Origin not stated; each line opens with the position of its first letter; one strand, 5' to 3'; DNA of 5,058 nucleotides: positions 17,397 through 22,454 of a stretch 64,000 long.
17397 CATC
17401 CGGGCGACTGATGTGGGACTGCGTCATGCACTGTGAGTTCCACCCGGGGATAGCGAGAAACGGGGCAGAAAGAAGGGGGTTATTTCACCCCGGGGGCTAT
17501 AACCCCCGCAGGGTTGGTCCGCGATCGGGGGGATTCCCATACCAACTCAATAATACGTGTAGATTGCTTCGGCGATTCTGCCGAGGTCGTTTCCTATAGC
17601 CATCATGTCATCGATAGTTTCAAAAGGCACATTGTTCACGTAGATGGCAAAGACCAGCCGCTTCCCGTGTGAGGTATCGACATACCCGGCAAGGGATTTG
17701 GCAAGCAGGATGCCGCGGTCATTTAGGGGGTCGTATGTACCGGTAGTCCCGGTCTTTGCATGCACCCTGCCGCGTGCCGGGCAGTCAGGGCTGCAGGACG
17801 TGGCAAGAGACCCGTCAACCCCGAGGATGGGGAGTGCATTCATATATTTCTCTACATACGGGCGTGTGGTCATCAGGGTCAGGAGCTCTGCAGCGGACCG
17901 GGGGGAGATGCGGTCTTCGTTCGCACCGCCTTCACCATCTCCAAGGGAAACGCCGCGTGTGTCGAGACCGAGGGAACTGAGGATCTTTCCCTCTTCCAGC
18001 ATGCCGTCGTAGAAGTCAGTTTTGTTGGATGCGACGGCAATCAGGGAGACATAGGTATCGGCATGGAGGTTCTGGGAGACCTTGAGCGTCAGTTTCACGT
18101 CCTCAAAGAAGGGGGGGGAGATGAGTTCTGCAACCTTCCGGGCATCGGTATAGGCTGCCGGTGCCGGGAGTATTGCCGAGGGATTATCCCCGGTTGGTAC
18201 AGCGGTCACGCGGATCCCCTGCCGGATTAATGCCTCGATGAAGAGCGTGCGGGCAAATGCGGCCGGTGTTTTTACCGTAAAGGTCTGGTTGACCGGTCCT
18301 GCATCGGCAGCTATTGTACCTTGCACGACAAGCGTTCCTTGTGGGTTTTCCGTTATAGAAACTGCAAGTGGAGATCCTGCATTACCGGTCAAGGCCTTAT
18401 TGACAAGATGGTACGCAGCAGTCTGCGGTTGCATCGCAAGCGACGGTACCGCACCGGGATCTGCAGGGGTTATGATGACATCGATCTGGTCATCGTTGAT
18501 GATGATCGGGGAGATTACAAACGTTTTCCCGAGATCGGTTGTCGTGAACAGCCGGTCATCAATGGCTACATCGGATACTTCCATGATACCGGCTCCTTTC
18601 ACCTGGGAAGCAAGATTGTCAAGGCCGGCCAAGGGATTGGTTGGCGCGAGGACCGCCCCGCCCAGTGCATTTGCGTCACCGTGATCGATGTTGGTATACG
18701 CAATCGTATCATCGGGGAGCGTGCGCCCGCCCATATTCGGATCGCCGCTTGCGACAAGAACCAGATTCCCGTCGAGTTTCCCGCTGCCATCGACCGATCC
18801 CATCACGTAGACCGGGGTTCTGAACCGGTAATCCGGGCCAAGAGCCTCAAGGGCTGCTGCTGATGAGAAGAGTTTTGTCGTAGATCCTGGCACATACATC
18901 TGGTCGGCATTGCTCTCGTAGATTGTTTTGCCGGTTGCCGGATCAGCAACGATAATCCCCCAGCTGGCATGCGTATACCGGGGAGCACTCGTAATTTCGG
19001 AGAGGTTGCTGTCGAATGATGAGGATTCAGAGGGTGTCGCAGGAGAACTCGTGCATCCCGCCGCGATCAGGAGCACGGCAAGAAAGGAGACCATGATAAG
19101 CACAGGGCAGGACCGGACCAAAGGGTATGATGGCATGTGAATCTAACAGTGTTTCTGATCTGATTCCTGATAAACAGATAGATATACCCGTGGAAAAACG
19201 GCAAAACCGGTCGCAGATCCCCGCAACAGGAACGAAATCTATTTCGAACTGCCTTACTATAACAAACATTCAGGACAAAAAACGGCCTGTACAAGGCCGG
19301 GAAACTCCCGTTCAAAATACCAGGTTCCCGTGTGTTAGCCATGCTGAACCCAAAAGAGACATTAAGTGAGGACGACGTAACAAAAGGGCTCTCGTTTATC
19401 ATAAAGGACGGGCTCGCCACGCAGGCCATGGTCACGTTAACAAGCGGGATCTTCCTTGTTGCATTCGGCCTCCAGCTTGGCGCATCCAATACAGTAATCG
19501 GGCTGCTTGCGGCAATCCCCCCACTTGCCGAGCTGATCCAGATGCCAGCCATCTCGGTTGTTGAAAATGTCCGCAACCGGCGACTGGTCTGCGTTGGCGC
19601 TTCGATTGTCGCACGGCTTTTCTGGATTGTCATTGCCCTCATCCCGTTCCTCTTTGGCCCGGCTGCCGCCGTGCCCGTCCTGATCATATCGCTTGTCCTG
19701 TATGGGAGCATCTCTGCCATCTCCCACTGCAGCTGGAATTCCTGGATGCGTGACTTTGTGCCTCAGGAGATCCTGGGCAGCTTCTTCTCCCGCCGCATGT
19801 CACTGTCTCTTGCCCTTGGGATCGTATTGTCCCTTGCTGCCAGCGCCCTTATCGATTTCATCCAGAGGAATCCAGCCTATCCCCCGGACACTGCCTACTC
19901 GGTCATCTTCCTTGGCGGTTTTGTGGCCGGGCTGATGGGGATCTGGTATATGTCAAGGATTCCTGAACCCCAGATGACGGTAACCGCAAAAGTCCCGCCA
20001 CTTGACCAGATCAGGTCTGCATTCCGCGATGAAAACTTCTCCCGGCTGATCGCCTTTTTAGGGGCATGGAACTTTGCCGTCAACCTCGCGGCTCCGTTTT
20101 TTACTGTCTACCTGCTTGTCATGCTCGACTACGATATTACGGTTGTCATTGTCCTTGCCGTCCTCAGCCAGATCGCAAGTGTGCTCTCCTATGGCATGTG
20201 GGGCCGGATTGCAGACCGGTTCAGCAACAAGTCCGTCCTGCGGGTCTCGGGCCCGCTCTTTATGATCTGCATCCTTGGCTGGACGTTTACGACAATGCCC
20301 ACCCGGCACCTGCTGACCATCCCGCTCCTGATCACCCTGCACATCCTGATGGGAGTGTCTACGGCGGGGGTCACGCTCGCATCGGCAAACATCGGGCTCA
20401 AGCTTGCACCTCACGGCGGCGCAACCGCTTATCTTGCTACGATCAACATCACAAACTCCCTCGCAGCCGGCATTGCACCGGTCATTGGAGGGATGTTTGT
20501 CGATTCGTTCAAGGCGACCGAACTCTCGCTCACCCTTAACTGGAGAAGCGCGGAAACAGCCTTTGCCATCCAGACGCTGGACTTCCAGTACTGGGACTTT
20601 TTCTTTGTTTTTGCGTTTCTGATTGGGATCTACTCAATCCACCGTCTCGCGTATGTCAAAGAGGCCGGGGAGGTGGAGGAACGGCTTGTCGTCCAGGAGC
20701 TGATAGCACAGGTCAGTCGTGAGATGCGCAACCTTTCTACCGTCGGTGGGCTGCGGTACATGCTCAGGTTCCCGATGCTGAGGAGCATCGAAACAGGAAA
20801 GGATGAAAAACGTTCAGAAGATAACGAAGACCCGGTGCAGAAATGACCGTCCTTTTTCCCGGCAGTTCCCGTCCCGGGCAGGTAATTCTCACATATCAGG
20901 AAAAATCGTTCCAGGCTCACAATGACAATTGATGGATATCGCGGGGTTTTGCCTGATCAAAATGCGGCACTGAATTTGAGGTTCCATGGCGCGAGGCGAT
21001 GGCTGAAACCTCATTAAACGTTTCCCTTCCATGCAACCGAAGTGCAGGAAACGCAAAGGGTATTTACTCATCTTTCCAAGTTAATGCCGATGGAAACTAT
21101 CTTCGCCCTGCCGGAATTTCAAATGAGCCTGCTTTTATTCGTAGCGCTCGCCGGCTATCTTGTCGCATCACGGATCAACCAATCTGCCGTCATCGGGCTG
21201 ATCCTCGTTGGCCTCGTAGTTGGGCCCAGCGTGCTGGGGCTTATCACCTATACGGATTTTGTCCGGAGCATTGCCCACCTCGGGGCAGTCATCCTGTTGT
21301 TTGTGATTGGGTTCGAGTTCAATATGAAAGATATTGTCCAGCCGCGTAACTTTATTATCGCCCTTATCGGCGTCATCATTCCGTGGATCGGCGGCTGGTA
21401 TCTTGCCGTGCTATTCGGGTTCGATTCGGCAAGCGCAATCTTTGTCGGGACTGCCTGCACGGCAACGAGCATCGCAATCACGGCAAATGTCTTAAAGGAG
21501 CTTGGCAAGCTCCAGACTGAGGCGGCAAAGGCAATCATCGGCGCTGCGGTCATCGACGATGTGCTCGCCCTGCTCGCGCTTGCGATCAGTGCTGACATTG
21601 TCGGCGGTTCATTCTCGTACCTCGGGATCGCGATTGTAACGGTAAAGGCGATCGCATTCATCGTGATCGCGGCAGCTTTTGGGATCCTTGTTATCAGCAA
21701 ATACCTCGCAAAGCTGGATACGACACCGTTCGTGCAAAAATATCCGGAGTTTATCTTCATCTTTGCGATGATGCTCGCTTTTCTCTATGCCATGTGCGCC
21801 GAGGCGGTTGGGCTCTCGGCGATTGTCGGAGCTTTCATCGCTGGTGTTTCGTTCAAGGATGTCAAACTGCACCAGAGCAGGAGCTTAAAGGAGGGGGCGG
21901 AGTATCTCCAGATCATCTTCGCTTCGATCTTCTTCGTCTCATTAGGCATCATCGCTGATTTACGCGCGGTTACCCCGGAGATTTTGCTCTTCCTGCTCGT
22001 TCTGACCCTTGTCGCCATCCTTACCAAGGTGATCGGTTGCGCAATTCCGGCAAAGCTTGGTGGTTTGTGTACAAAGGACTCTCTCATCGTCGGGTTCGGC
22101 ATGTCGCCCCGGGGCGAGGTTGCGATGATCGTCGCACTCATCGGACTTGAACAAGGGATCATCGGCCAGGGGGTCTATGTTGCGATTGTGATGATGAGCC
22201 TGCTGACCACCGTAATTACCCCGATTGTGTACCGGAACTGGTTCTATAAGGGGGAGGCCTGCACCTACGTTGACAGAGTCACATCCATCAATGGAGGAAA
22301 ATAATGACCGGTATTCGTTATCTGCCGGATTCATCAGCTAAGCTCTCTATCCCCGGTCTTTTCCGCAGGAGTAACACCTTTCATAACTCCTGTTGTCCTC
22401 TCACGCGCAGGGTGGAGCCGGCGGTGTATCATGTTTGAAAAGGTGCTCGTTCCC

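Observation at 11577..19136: Cluster of surface-exposed cell-wall/beta-lactam-type amide hydrolases in a methanogen without murein (best candidate for a novel system)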

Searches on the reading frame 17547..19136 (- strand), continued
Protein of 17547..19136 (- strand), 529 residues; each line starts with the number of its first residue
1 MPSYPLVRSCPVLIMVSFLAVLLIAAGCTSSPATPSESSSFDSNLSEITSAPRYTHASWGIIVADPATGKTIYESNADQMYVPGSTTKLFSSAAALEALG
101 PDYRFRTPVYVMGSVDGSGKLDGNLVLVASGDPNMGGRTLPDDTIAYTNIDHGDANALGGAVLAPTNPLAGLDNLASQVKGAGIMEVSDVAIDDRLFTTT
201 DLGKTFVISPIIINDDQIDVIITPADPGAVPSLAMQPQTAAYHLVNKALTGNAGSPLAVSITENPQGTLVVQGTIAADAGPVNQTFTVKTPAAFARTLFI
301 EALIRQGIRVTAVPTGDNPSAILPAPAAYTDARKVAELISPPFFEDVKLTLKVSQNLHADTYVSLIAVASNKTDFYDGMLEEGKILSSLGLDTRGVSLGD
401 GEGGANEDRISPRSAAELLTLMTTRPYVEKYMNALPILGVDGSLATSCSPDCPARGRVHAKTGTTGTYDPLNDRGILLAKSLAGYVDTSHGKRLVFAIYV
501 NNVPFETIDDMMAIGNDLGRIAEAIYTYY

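Call 55: find_related_loci(query=A2, collection=metagenome_contigs, flank=10000)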
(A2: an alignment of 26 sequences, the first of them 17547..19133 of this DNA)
Query A2 (528 aa) in metagenome_contigs; peptide patterns used: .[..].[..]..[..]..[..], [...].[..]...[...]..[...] (x = any residue, [..] = any of these).
600 stretches matched a pattern (row limit reached: there are more); 580 encode a relative of the query (tblastn E <= 1e-3); the best 80 are kept; 80 distinct loci.
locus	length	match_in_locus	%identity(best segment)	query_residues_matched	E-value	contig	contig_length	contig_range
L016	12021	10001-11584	85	1-528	0e+0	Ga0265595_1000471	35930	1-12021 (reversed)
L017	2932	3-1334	87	85-528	0e+0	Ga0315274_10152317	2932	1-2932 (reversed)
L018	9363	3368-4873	66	26-528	0e+0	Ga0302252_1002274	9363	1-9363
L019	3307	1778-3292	58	17-525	0e+0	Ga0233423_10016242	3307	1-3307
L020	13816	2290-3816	57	14-525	0e+0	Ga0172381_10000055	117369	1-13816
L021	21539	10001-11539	57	13-528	1e-177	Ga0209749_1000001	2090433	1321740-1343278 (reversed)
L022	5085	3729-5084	56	24-479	5e-164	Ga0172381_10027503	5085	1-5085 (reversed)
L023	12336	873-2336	52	40-528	1e-159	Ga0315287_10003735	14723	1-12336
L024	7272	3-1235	58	112-528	5e-146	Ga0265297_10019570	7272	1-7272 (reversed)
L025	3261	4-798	85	264-528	4e-150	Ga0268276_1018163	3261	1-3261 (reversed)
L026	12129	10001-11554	46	11-525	1e-143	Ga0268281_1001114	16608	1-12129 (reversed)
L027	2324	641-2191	46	13-526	2e-145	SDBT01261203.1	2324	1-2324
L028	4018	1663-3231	45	3-525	8e-138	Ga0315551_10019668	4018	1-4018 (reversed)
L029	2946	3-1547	46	11-525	1e-139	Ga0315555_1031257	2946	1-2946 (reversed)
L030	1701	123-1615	49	29-525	1e-144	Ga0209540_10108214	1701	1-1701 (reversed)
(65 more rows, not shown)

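Call 57: list_cluster_members(proteins=[P0060, P0063, P0095, P0128, P0142])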
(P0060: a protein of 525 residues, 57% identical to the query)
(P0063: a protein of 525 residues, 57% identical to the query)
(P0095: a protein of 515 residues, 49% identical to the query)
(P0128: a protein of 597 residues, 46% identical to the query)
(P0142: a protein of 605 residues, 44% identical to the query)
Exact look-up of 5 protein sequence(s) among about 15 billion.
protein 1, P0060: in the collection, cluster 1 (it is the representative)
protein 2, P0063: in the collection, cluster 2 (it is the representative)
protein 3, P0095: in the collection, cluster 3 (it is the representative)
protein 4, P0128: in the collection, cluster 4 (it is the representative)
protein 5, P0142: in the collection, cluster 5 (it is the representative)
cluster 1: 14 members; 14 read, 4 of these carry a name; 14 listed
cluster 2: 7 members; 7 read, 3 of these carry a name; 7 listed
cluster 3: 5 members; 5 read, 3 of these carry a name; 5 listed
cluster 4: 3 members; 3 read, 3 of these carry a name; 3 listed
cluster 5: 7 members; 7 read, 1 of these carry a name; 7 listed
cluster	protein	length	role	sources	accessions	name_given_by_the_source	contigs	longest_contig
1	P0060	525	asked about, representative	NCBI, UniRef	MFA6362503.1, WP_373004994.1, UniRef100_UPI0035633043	D-alanyl-D-alanine carboxypeptidase/D-alanyl-D-alanine-endopeptidase [Methanoregula sp.] | D-alanyl-D-alanine carboxypeptidase/D-alanyl-D-alanine endopeptidase n=1 ...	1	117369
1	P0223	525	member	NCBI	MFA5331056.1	MAG: D-alanyl-D-alanine carboxypeptidase/D-alanyl-D-alanine-endopeptidase [Methanoregula ...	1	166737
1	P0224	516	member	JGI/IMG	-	D-alanyl-D-alanine carboxypeptidase/D-alanyl-D-alanine-endopeptidase (penicillin-binding ...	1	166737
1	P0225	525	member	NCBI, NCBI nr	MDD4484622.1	MAG: D-alanyl-D-alanine carboxypeptidase/D-alanyl-D-alanine-endopeptidase [Methanoregula ... | D-alanyl-D-alanine carboxypeptidase/D-alanyl-D-alanine-endopeptidase [Methanoregula sp.]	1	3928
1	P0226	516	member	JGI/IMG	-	-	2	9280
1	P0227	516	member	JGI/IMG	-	-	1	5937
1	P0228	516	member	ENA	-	-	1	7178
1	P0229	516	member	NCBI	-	-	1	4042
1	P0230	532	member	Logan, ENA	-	-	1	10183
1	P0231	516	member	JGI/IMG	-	-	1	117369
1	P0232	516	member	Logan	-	-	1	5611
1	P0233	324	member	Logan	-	-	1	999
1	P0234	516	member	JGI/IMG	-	-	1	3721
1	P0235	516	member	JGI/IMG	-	-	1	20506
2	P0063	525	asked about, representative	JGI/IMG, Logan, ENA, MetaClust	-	\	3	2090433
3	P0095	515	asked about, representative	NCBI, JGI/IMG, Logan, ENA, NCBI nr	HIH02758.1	MAG TPA: D-alanyl-D-alanine carboxypeptidase/D-alanyl-D-alanine-endopeptidase ... | D-alanyl-D-alanine carboxypeptidase/D-alanyl-D-alanine-endopeptidase [Methanoregulaceae ...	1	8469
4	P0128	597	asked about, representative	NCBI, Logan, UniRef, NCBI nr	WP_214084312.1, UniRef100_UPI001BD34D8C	hypothetical protein [Methanoculleus sp.] | hypothetical protein n=1 Tax=Methanoculleus sp. TaxID=90427 RepID=UPI001BD34D8C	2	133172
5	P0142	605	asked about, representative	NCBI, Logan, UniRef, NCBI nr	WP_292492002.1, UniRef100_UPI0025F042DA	hypothetical protein [Methanoculleus sp. 10] | hypothetical protein n=1 Tax=Methanoculleus sp. 10 TaxID=430615 RepID=UPI0025F042DA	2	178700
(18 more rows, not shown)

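Call 83: search_protein_families(library=ncbifam, proteins=[L007:11660-13093:+, L010:11659-12891:-], max_evalue=1)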
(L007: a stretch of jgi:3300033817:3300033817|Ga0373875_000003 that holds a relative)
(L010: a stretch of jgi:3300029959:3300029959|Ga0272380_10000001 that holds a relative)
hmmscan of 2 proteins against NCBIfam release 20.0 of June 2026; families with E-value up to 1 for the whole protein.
L007:11660-13093:+ (478 aa): 48 families (the best 25 are shown)
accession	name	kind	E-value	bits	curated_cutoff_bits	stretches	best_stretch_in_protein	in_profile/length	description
TIGR00711.1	efflux_EmrB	subfamily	3.5e-62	210.7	230.2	1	14-418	3-409/485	DHA2 family efflux MFS transporter permease subunit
NF007799.0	PRK10504.1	subfamily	5.6e-38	131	426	1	15-411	12-407/471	multidrug transporter subunit MdtD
NF000025.1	MFS_efflux_tcmA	exception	8.1e-31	107.3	999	1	15-412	28-426/538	tetracenomycin C efflux MFS transporter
NF040895.2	MFS_effux_SdrM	equivalog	3.7e-29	102.1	550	1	10-420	3-407/441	multidrug efflux MFS transporter SdrM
NF011571.1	PRK14995.1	subfamily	7.8e-29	100.8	701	1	15-344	8-337/493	SmvA family efflux MFS transporter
NF000391.1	EmrB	exception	2.9e-26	92.2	925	1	12-344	10-343/501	multidrug efflux MFS transporter permease subunit EmrB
NF000031.1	MFS_efflux_LmrA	exception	5.8e-26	91.2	850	1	15-427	33-447/484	lincomycin efflux MFS transporter Lmr(A)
NF040856.1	FexB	exception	3.5e-25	88.7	950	1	14-419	15-422/469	chloramphenicol/florfenicol efflux MFS transporter FexB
NF033896.2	MFS_LfrA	equivalog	6.6e-25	87.7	825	1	12-418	19-425/504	efflux MFS transporter LfrA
NF012185.0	tet_MFS_L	exception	3.1e-22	79.1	925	1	15-465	16-455/457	tetracycline efflux MFS transporter Tet(L)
NF012175.1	tet_MFS_L_K_45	equivalog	4.4e-22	78.5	650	1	26-450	13-426/444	Tet(L)/Tet(K)/Tet(45) family tetracycline efflux MFS transporter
NF000089.1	qac_MFS_AB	exception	1.2e-20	73.8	900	1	15-412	21-420/514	QacA/B family quaternary ammonium compound efflux MFS transporter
NF000218.1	FexA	exception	7.4e-20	71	900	1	12-418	20-430/475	chloramphenicol/florfenicol efflux MFS transporter FexA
NF012184.0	tet_MFS_45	exception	2.6e-19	69.5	975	1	21-419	22-410/458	tetracycline efflux MFS transporter Tet(45)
TIGR00895.1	2A0115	subfamily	4.1e-19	68.8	418.55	1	11-189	15-193/398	aromatic acid/H+ symport family MFS transporter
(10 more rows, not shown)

L010:11659-12891:- (410 aa): 73 families (the best 25 are shown)
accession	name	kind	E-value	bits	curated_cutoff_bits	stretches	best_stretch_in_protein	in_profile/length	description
TIGR00880.1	2_A_01_02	superfamily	1.2e-24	87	131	2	65-203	1-139/141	multidrug resistance protein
TIGR00710.1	efflux_Bcr_CflA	subfamily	6.2e-19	68.7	200.9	1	39-383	17-372/385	Bcr/CflA family efflux MFS transporter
NF012174.0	tet_MFS_A_B_C_D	equivalog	8.7e-15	54.4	475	1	28-371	4-356/382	Tet(A)/Tet(B)/Tet(C) family tetracycline efflux MFS transporter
NF033134.0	cmlA_floR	equivalog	9.9e-15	54.9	450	1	35-387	18-377/388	CmlA/FloR family chloramphenicol efflux MFS transporter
NF008654.0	PRK11652.1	equivalog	8.4e-14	51.2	479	2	38-221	20-204/397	multidrug efflux MFS transporter EmrD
NF008314.0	PRK11102.1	equivalog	2.8e-13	49.9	303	1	29-307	12-298/396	Bcr/CflA family multidrug efflux MFS transporter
TIGR00881.1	2A0104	subfamily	3.8e-13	49.2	407.75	2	64-213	32-181/379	phosphoglycerate transporter protein PgtP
NF000089.1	qac_MFS_AB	exception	4.2e-13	48.9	900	1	24-204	16-197/514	QacA/B family quaternary ammonium compound efflux MFS transporter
NF040856.1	FexB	exception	6.2e-13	48.4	950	2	228-329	277-376/469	chloramphenicol/florfenicol efflux MFS transporter FexB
NF053757.1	BclibactTpBcbE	equivalog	7.9e-13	48.1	600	1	40-399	15-390/394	bacillibactin exporter BcbE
NF045486.1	tet_MFS_30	exception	3.7e-12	46.2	730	1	31-211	7-188/392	tetracycline efflux MFS transporter Tet(30)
NF053813.1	MFS_TcaB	equivalog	3.8e-12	45.6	475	1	41-364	20-354/396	putative multidrug effflux MFS transporter TcaB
TIGR00893.1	2A0114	subfamily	5.3e-12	45.4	395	1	64-395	31-397/399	D-galactonate transporter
NF033896.2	MFS_LfrA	equivalog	7.4e-12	44.6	825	1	48-188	44-182/504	efflux MFS transporter LfrA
NF011571.1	PRK14995.1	subfamily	1.1e-11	44.1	701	1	44-236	23-212/493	SmvA family efflux MFS transporter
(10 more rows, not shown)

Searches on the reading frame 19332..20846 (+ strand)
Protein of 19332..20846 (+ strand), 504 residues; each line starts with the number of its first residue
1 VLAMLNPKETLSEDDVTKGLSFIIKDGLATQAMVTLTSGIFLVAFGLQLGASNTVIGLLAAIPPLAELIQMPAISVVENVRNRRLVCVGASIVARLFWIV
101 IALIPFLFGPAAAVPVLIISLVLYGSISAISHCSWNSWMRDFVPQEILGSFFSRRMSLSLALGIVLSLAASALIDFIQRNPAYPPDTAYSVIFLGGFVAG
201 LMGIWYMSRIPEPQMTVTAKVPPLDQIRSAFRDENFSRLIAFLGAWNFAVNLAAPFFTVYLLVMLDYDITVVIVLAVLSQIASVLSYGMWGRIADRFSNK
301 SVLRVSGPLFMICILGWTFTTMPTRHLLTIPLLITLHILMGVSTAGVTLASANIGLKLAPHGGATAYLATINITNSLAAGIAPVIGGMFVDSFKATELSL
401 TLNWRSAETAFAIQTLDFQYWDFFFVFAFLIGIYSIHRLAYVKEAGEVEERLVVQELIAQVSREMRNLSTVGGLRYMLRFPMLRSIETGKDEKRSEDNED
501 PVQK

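Call 3: search_protein_families(library=pfam, proteins=[window:19332-20846:+], max_evalue=0.01)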
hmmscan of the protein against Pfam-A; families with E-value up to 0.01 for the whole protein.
window:19332-20846:+ (504 aa): 1 family
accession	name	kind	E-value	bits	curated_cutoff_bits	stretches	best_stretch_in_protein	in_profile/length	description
PF07690.21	MFS_1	-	2.2e-24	86.5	33.4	2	32-383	6-347/347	Major Facilitator Superfamily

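Call 4: search_protein_families(library=ncbifam, proteins=[window:19332-20846:+], max_evalue=0.01)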
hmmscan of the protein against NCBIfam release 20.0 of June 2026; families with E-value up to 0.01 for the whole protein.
window:19332-20846:+ (504 aa): 1 family
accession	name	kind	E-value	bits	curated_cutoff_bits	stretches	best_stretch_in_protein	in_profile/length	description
TIGR00893.1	2A0114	subfamily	0.0026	16.7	395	0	224-391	205-372/399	D-galactonate transporter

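Call 82: search_solved_structures(query=window:19332-20843:+, max_evalue=1)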
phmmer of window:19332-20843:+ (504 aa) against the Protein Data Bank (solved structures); distinct sequences matched with E-value up to 1: 0.

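Call 83: search_protein_families(library=ncbifam, proteins=[window:19332-20843:+], max_evalue=1)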
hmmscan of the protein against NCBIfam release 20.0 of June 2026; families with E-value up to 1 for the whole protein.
window:19332-20843:+ (504 aa): 1 family
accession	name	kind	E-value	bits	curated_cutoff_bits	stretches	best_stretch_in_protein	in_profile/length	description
TIGR00893.1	2A0114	subfamily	0.0026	16.7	395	2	224-391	205-372/399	D-galactonate transporter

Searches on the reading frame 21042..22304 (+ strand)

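Call 3: search_protein_families(library=pfam, proteins=[window:21042-22304:+], max_evalue=0.01)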
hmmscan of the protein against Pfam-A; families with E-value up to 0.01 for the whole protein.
window:21042-22304:+ (420 aa): 1 family
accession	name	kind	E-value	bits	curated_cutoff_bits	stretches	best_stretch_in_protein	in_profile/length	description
PF00999.27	Na_H_Exchanger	-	2e-61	208.4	26.2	1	33-396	3-373/375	Sodium/hydrogen exchanger, transmembrane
